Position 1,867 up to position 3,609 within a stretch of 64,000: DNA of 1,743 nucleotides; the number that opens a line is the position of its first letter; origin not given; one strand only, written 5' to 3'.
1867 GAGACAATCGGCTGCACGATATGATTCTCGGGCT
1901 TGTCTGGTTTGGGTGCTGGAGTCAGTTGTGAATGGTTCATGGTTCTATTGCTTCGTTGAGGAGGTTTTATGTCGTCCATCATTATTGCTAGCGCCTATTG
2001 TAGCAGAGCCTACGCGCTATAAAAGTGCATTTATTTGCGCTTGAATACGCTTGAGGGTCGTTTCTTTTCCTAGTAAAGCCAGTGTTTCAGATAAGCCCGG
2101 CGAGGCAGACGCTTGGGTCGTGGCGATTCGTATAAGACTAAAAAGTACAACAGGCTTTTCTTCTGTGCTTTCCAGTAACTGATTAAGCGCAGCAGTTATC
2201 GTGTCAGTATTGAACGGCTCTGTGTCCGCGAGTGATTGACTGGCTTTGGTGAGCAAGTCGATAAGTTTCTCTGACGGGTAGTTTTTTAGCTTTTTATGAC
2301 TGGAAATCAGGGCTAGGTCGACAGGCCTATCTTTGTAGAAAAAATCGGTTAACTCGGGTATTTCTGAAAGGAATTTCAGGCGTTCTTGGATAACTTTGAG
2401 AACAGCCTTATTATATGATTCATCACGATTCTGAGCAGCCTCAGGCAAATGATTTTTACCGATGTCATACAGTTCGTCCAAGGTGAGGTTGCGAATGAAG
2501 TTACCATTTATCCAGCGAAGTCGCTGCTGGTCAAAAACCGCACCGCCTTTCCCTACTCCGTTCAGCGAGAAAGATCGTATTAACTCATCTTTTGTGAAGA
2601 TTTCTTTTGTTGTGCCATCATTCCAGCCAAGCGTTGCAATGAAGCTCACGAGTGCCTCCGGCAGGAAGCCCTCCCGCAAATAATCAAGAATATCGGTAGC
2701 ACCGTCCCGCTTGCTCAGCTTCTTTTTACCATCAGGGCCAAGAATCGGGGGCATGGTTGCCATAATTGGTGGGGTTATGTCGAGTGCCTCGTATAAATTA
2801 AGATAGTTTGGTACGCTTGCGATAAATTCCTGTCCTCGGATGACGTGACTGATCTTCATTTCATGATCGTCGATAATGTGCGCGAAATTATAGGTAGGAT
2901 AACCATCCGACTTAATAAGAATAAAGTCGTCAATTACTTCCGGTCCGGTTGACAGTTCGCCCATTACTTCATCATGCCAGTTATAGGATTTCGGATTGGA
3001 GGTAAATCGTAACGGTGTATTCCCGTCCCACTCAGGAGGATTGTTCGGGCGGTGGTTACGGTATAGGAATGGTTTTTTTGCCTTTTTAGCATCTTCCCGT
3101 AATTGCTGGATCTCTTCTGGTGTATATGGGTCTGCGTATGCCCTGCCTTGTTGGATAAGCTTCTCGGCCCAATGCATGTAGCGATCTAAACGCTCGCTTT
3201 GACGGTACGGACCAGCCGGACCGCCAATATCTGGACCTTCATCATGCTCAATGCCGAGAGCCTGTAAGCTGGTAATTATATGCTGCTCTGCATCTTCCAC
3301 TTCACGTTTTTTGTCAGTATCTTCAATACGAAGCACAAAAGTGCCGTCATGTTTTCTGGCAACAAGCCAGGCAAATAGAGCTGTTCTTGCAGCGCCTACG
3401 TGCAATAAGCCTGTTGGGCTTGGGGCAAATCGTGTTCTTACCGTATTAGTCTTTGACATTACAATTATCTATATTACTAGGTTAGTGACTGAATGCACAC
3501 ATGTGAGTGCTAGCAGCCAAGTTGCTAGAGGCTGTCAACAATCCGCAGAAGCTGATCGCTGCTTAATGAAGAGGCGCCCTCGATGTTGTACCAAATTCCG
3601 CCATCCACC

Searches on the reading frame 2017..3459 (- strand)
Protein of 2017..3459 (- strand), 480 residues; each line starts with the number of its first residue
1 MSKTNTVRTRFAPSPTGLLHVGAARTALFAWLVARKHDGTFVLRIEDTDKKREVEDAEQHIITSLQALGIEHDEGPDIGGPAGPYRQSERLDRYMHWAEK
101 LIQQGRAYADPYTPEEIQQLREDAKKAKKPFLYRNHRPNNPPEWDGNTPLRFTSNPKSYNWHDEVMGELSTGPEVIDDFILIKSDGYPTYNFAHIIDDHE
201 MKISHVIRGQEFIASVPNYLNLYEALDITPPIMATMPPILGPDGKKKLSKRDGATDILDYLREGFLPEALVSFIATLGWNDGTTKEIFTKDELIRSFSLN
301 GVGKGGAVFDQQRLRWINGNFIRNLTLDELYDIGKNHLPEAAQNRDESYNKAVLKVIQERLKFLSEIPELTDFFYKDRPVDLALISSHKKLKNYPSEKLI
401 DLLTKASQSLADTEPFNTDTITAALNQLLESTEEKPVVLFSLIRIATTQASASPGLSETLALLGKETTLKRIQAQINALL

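Call 11: search_protein_families(library=ncbifam, proteins=[window:2017-3459:-], max_evalue=0.00001)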
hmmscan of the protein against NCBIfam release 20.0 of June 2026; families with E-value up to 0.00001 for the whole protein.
window:2017-3459:- (480 aa): 10 families
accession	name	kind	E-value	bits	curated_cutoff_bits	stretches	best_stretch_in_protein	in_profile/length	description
TIGR00464.1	gltX_bact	equivalog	6.6e-131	437.4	289.95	1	6-476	1-467/470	glutamate--tRNA ligase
TIGR03838.1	queuosine_YadB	equivalog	1.2e-56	192.2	276.7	1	8-261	2-243/272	tRNA glutamyl-Q(34) synthetase GluQRS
NF004315.1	PRK05710.1-4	equivalog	3.3e-51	174.3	250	1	9-271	1-271/274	tRNA glutamyl-Q(34) synthetase GluQRS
NF004314.0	PRK05710.1-3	equivalog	1.5e-48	165.7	256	1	4-268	4-253/297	tRNA glutamyl-Q(34) synthetase GluQRS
NF004313.0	PRK05710.1-2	equivalog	5.4e-39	134.1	380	1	5-257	3-251/299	tRNA glutamyl-Q(34) synthetase GluQRS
NF003169.0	PRK04156.1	equivalog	1.2e-35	123.2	516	2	4-128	99-216/567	glutamate--tRNA ligase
NF004312.0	PRK05710.1-1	equivalog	2e-31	109.5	453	1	8-257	15-246/306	tRNA glutamyl-Q(34) synthetase GluQRS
TIGR00463.1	gltX_arch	equivalog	9.2e-31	107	401.75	1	3-128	90-206/560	glutamate--tRNA ligase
NF011291.0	PRK14703.1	equivalog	3.2e-21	75.3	681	1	3-136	28-153/769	glutamine--tRNA ligase/YqeY domain fusion protein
TIGR00440.1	glnS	equivalog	3.2e-18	65.9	425.8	1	7-134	1-120/524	glutamine--tRNA ligase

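Call 32: find_homologous_proteins(query=window:2017-3459:-, max_evalue=1e-30)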
Query window:2017-3459:- (480 aa): 8000 proteins with E <= 1e-30 among 8000 candidates; the best 120 are listed.
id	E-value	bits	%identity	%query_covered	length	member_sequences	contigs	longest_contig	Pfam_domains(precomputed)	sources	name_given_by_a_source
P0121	0.0e+0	1092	100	100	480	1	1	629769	PF19269.5,PF00749.28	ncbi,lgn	-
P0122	2.5e-235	800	73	100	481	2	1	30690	PF19269.5,PF00749.28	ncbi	-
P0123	4.0e-234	796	70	100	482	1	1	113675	PF19269.5,PF00749.28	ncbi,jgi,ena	jgi:glutamyl-tRNA synthetase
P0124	7.8e-232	788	71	99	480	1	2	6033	PF19269.5,PF00749.28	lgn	-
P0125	1.0e-229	781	70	99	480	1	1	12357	PF19269.5,PF00749.28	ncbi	-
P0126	3.8e-229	779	71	99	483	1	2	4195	PF19269.5,PF00749.28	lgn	-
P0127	3.3e-228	776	71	99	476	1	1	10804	PF19269.5,PF00749.28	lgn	-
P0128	7.7e-225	765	69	99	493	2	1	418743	PF19269.5,PF00749.28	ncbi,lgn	-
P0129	2.6e-222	757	70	100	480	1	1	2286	PF19269.5,PF00749.28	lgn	-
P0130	3.8e-222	756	68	100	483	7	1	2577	PF19269.5,PF00749.28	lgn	-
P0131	9.7e-222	755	68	99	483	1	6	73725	PF19269.5,PF00749.28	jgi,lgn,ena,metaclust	jgi:glutamyl-tRNA synthetase|metaclust:\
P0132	4.4e-221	753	68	99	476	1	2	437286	PF19269.5,PF00749.28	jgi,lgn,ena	-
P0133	2.0e-220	751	69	99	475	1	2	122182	PF19269.5,PF00749.28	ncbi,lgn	-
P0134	2.4e-219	747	68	99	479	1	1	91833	PF19269.5,PF00749.28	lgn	-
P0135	1.9e-218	744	69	99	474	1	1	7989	PF19269.5,PF00749.28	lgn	-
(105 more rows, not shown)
